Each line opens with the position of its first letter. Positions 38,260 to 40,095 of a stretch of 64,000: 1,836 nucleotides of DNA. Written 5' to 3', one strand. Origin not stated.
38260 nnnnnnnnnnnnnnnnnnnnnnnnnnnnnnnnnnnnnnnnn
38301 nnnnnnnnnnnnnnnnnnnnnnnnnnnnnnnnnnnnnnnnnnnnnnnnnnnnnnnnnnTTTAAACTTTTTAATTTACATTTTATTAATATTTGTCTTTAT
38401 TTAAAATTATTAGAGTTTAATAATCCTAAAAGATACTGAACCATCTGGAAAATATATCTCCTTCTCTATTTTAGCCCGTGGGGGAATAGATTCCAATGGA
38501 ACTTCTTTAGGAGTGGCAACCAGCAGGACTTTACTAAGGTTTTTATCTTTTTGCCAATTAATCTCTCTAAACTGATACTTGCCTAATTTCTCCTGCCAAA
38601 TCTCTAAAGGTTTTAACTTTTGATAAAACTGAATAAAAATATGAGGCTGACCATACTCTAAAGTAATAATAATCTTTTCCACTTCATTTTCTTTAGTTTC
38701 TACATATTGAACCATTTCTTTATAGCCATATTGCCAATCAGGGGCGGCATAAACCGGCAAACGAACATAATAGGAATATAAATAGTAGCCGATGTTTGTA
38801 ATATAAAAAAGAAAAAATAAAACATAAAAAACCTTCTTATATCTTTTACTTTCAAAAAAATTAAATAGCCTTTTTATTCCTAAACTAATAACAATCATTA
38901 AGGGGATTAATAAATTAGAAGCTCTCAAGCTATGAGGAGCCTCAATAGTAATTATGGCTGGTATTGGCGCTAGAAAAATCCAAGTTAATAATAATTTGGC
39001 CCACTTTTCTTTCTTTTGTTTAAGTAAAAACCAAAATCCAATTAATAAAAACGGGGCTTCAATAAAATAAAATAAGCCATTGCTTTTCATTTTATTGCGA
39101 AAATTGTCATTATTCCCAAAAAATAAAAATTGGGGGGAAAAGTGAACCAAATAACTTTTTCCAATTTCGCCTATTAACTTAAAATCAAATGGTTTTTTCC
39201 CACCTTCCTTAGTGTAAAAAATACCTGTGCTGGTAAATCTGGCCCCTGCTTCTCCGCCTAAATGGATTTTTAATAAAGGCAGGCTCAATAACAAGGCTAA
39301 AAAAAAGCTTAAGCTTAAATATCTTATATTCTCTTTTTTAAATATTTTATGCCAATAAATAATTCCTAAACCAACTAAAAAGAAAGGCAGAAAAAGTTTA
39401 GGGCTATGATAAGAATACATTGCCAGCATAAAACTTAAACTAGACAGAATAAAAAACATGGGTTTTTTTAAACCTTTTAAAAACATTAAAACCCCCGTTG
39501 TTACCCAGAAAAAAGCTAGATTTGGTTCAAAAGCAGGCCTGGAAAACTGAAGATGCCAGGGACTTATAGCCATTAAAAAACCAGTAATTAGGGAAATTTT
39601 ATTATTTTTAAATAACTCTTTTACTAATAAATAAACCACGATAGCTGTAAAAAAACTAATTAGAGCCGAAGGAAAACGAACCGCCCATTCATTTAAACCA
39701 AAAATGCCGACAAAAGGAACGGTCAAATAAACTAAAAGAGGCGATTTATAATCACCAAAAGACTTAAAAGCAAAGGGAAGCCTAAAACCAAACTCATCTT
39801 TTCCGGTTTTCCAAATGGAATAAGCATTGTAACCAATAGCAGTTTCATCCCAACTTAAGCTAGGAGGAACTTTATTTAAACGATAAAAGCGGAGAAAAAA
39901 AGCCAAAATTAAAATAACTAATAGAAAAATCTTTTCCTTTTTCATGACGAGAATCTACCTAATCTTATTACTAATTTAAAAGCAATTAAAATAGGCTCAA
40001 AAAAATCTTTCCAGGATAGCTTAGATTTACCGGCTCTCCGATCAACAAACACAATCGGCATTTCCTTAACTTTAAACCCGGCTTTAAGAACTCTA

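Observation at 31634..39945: Five tandem PMT_2 (GT39/GT83-like) GT-C paralogs, plus a sixth at 55898-57583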

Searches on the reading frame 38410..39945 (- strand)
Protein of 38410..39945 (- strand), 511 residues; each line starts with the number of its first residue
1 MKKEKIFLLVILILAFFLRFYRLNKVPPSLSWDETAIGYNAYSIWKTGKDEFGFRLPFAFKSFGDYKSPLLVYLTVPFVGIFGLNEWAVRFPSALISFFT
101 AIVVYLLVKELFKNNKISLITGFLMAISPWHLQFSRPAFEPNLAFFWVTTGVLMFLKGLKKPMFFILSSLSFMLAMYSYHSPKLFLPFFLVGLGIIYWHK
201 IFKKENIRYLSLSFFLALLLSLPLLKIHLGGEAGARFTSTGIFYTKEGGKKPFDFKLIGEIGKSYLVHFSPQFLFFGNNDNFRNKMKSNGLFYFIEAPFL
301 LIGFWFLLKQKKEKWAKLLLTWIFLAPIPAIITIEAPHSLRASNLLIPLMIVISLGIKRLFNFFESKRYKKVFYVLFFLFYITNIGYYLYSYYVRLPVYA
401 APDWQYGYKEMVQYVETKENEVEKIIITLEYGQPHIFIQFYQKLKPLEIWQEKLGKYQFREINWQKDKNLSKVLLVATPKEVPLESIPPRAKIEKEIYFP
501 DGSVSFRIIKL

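Call 5: search_protein_families(library=pfam, proteins=[window:38410-39945:-], max_evalue=0.01)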
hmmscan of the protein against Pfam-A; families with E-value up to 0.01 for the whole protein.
window:38410-39945:- (511 aa): 2 families
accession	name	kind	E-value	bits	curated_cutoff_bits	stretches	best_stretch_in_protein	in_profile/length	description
PF13231.12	PMT_2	-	6.1e-11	43.2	26.1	1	67-220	2-153/160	Dolichyl-phosphate-mannose-protein mannosyltransferase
PF02366.24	PMT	-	7.6e-07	29.4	22.7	1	11-222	3-225/245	Dolichyl-phosphate-mannose-protein mannosyltransferase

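Call 12: search_protein_families(library=ncbifam, proteins=[window:38410-39945:-], max_evalue=0.01)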
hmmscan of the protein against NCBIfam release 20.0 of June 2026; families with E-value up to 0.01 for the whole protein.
window:38410-39945:- (511 aa): 1 family
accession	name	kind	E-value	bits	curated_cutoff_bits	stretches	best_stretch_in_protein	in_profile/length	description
TIGR03663.1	TIGR03663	subfamily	9.4e-08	31.5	126.25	1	7-190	3-174/435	flippase activity-associated protein Agl23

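Call 13: find_homologous_proteins(query=window:38410-39945:-, max_evalue=0.00001)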
Query window:38410-39945:- (511 aa): 3507 proteins with E <= 0.00001 among 8000 candidates; the best 120 are listed.
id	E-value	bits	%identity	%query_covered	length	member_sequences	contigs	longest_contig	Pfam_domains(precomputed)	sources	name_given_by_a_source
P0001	0.0e+0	1135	100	100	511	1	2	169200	PF02366.25,PF13231.13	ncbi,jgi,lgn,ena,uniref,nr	ncbi:hypothetical protein COT75_01780 [Candidatus Beckwithbacteria bacterium CG10_big_fil_rev_8_21_1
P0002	1.3e-214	732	65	100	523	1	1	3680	PF02366.25,PF13231.13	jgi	-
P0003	1.7e-185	636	58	100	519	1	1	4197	-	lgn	-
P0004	6.0e-180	618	57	100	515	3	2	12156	PF02366.25,PF13231.13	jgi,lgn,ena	-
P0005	9.6e-174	597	54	96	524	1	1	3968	PF13231.13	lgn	-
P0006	3.0e-169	582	51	96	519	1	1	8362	PF02366.25,PF13231.13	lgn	-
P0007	5.5e-161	555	48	96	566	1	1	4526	-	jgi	-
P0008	2.4e-160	553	51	100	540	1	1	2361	PF02366.25,PF02516.21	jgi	jgi:4-amino-4-deoxy-L-arabinose transferase-like glycosyltransferase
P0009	6.5e-146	505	47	99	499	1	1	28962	PF13231.13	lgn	-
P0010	4.3e-144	499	47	99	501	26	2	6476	PF02366.25,PF13231.13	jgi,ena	-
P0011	2.8e-143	497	46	99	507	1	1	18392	PF13231.13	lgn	-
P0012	3.4e-143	496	46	96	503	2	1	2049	-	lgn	-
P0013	1.2e-142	495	47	99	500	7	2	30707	PF02366.25,PF13231.13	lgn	-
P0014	1.3e-142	495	46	99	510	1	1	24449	PF13231.13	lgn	-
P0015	2.6e-142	494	47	98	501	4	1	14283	PF02366.25,PF13231.13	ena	-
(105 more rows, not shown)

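Call 18: find_related_loci(query=window:38410-39945:-, collection=genome_contigs, flank=10000)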
Query window:38410-39945:- (511 aa) in genome_contigs; peptide patterns used: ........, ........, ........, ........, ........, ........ (x = any residue, [..] = any of these).
144 stretches matched a pattern; 21 encode a relative of the query (tblastn E <= 1e-3); 21 distinct loci.
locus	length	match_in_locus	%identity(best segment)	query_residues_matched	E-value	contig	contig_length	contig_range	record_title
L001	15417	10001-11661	56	2-510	3e-174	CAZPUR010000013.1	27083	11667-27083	MAG TPA_asm: uncultured Pseudomonadales bacterium isolate binchicken_co34_574 genome assembly, contig: NODE_2640_length_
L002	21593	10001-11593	39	4-509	2e-106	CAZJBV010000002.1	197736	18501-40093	MAG TPA_asm: uncultured Gammaproteobacteria bacterium isolate binchicken_co144_1014 genome assembly, contig: NODE_142_le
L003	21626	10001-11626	38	1-510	7e-105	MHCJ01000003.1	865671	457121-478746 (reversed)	MAG: Candidatus Chisholmbacteria bacterium RIFCSPHIGHO2_01_FULL_52_32 rifcsphigho2_01_scaffold_32, whole genome shotgun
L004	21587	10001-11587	38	8-510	2e-101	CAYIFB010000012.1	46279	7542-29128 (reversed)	MAG TPA_asm: uncultured Gammaproteobacteria bacterium isolate ERP119705_co19_135 genome assembly, contig: NODE_453_lengt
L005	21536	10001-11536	37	16-509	1e-94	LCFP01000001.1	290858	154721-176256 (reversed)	MAG: Candidatus Gottesmanbacteria bacterium GW2011_GWA2_43_14 UV73_C0001, whole genome shotgun sequence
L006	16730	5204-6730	37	19-508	8e-90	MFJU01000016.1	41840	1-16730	MAG: Candidatus Gottesmanbacteria bacterium RIFCSPLOWO2_01_FULL_42_22 rifcsplowo2_01_scaffold_2478, whole genome shotgun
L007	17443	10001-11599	35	4-509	4e-88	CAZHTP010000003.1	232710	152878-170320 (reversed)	MAG TPA_asm: uncultured Gammaproteobacteria bacterium isolate SRP192515_co2_50 genome assembly, contig: NODE_21_length_2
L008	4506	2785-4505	37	3-483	4e-83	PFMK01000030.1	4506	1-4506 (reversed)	MAG: Candidatus Gottesmanbacteria bacterium CG_4_10_14_0_8_um_filter_37_24 CG_4_10_14_0.8_um_filter_scaffold_15196_c, wh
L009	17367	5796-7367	33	19-510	5e-83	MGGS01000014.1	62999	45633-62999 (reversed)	MAG: Candidatus Woesebacteria bacterium RIFCSPHIGHO2_02_FULL_42_20 rifcsphigho2_02_scaffold_409, whole genome shotgun se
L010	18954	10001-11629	36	2-506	1e-81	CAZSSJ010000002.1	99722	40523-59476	MAG TPA_asm: uncultured Gammaproteobacteria bacterium isolate SRP050083_co1_3 genome assembly, contig: NODE_32_length_99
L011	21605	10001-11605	37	3-509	7e-99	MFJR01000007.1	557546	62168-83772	MAG: Candidatus Gottesmanbacteria bacterium RIFCSPLOWO2_01_FULL_39_12b rifcsplowo2_01_scaffold_21, whole genome shotgun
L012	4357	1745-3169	37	3-449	7e-74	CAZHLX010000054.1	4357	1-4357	MAG TPA_asm: uncultured Pseudomonadales bacterium isolate SRP167671_co2_247 genome assembly, contig: NODE_22507_length_4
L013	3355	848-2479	33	4-508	3e-73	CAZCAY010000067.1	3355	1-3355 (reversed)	MAG TPA_asm: uncultured Gammaproteobacteria bacterium isolate binchicken_co30_159 genome assembly, contig: NODE_13976_le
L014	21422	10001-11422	37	4-446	1e-67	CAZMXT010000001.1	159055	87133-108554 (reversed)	MAG TPA_asm: uncultured Pseudomonadales bacterium isolate SRP128246_co1_515 genome assembly, contig: NODE_25_length_1590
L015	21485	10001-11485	33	5-449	1e-65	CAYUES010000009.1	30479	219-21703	MAG TPA_asm: uncultured Pseudomonadales bacterium isolate SRP329715_co2_11 genome assembly, contig: NODE_3132_length_304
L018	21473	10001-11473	32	6-446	6e-58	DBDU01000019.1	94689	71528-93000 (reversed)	MAG TPA_asm: Patescibacteria group bacterium UBA924 UBA924_contig_528, whole genome shotgun sequence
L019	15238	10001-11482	31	2-451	3e-53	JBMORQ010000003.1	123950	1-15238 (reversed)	MAG: Patescibacteria group bacterium isolate Betzabe_MAG184 MAG184_3, whole genome shotgun sequence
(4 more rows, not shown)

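Call 27: predict_structure(alignment_id=A2)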
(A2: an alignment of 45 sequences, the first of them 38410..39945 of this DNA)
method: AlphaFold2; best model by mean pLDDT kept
length: 511 residues; sequences in the alignment: 45
mean_pLDDT: 92.8   pTM: 0.91
mean pLDDT of the five models: 92.8, 92.7, 92.7, 91.4, 91.0
residues with pLDDT >= 90: 423; 70-90: 74; 50-70: 14; < 50: 0
segments of 3 or more residues with pLDDT < 50: none
pLDDT, mean of each block of 10 residues (from residue 1): 90 97 94 93 90 76 78 94 96 97 98 96 96 91 96 98 98 94 95 97 96 96 81 73 89 94 96 92 90 96 98 98 96 88 96 98 93 94 96 95 94 96 96 92 78 85 94 96 91 95 97 93
secondary structure, 60 per line:
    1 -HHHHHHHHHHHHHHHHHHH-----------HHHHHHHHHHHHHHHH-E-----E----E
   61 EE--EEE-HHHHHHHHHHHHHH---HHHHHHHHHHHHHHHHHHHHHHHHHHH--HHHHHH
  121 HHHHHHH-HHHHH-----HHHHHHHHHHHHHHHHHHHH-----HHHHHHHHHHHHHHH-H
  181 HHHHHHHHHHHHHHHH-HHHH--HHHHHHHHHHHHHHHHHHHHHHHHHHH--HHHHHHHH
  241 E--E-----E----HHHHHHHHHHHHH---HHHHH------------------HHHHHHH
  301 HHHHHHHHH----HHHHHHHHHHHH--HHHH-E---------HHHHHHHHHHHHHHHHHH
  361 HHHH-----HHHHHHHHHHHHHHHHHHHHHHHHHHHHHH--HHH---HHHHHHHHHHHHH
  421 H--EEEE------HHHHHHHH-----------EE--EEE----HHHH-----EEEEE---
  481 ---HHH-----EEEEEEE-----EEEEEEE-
elements in order: H2-20 H32-47 E60-62 E65-67 H69-82 H86-112 H115-127 H129-133 H139-158 H164-178 H180-196 H198-201 H204-230 H233-240 H255-267 H271-275 H294-309 H314-325 H328-331 H343-364 H370-399 H408-421 E424-427 H434-441 E457-459 H464-467 E473-477 E492-498 E504-510

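Call 30: fold_search(model_id=the predicted structure, library=pdb)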
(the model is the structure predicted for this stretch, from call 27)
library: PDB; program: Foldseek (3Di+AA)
matches with E <= 10: 188; with E <= 0.001: 30
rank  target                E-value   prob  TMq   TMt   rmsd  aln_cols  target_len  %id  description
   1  5gmy_A                1.7e-08  1.00  0.53  0.35  12.7       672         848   16  Crystal structure of the Archaeoglobus fulgidus oligosaccharyltransferase (O29867_ARCFU) tethered with an acceptor pep (released 2017-02-01)
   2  3wak                  3.4e-08  1.00  0.53  0.34  13.2       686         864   15  Crystal structure of the Archaeoglobus fulgidus oligosaccharyltransferase (O29867_ARCFU) in the apo form (released 2013-10-30)
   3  6gxc_A                5.0e-08  1.00  0.52  0.39  10.5       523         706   16  Bacterial oligosaccharyltransferase PglB in complex with an inhibitory peptide and a reactive lipid-linked oligosaccha (released 2018-11-14)
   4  5ogl_A                7.5e-08  1.00  0.51  0.39  11.1       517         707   16  Structure of bacterial oligosaccharyltransferase PglB in complex with an acceptor peptide and an lipid-linked oligosac (released 2017-10-25)
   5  8b6l_I                1.4e-07  1.00  0.55  0.43  11.1       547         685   12  Subtomogram average of the human Sec61-TRAP-OSTA-translocon (released 2022-12-07)
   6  6s7o_A                1.5e-07  1.00  0.55  0.44  12.4       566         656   11  Cryo-EM structure of human oligosaccharyltransferase complex OST-A (released 2019-12-18)
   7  8agc_A                1.7e-07  1.00  0.55  0.42  11.8       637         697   11  Structure of yeast oligosaccharylransferase complex with lipid-linked oligosaccharide and non-acceptor peptide bound (released 2022-12-07)
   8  3waj                  1.8e-07  1.00  0.53  0.36  11.6       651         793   14  Crystal structure of the Archaeoglobus fulgidus oligosaccharyltransferase (O29867_ARCFU) complex with Zn and sulfate (released 2013-10-30)
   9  3rce_A                2.1e-07  1.00  0.52  0.41  12.0       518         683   16  Bacterial oligosaccharyltransferase PglB (released 2011-06-15)
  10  7e9s_A                2.5e-07  1.00  0.51  0.32  11.8       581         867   16  Archaeal oligosaccharyltransferase AglB from Archaeoglobus fulgidus in complex with an inhibitory peptide and a dolich (released 2021-09-08)
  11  8pn9_A                2.8e-07  1.00  0.59  0.48  12.5       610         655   13  Structure of human oligosaccharyltransferase OST-A complex bound to NGI-1 (released 2024-05-08)
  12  8age_A                2.8e-07  1.00  0.57  0.47  11.4       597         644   12  Structure of yeast oligosaccharylransferase complex with acceptor peptide bound (released 2022-12-07)
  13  9n9j_I                3.1e-07  1.00  0.52  0.39  13.0       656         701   12  Structure of a GRP94 folding intermediate engaged with a CCDC134- and FKBP11-bound secretory translocon (released 2025-11-19)
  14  7oci_F                3.2e-07  1.00  0.57  0.47  11.5       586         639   12  Cryo-EM structure of yeast Ost6p containing oligosaccharyltransferase complex (released 2022-02-16)
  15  6ftg_5                1.0e-06  1.00  0.57  0.47  11.7       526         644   13  Subtomogram average of OST-containing ribosome-translocon complexes from canine rough microsomal membranes (released 2018-03-21)
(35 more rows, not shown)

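Call 61: search_protein_families(library=pfam, proteins=[L018:7479-9968:+, L019:7474-10002:+], max_evalue=0.001)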
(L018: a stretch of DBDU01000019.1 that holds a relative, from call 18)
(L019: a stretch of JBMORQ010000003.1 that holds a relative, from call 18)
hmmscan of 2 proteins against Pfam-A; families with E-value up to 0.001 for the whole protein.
L018:7479-9968:+ (829 aa): 4 families
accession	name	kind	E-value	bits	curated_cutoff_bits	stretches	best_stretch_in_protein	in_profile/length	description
PF00535.33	Glycos_transf_2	-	1.6e-16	61.1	23.3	1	5-191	1-162/168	Glycosyl transferase family 2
PF13641.12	Glyco_tranf_2_3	-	4.5e-16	60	27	1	2-247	1-224/230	Glycosyltransferase like family 2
PF13632.12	Glyco_trans_2_3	-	7.7e-08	32.8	27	1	108-304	2-182/198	Glycosyl transferase family group 2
PF13506.12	Glyco_transf_21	-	3.5e-05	23.8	21.7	1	99-237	25-157/174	Glycosyl transferase family 21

L019:7474-10002:+ (842 aa): 2 families
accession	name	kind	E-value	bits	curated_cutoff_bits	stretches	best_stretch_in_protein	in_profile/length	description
PF00535.33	Glycos_transf_2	-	3e-14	53.7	23.3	1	5-187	1-162/168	Glycosyl transferase family 2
PF13641.12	Glyco_tranf_2_3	-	8.3e-09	36.2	27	1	76-237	56-218/230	Glycosyltransferase like family 2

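Call 68: find_encoding_contigs(protein=P0001, flank=10000, max_places=2)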
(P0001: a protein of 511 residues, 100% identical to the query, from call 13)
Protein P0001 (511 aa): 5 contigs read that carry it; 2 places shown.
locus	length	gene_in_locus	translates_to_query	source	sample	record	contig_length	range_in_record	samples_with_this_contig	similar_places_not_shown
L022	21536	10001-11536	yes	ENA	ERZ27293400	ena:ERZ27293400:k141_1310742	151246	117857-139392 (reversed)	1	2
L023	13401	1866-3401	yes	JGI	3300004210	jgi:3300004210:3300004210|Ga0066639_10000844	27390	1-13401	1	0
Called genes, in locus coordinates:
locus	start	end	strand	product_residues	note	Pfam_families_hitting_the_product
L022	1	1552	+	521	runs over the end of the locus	-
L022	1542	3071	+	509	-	-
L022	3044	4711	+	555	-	-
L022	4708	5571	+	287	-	PF00535:Glycos_transf_2, PF10111:Glyco_tranf_2_2, PF13641:Glyco_tranf_2_3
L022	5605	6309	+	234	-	PF00483:NTP_transferase, PF12804:NTP_transf_3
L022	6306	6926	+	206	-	PF13580:SIS_2, PF01380:SIS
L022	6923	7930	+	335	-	PF00288:GHMP_kinases_N, PF08544:GHMP_kinases_C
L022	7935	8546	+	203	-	PF00702:Hydrolase (faint), PF08645:PNK3P (weak), PF13242:Hydrolase_like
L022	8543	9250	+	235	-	PF00483:NTP_transferase, PF12804:NTP_transf_3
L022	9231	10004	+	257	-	PF13641:Glyco_tranf_2_3 (weak), PF00535:Glycos_transf_2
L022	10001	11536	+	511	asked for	PF02366:PMT (weak), PF13231:PMT_2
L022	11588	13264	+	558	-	PF13231:PMT_2 (weak)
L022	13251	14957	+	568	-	PF02366:PMT, PF13231:PMT_2 (weak)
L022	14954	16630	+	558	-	PF13231:PMT_2 (faint)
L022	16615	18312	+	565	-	-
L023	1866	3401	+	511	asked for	PF02366:PMT (weak), PF13231:PMT_2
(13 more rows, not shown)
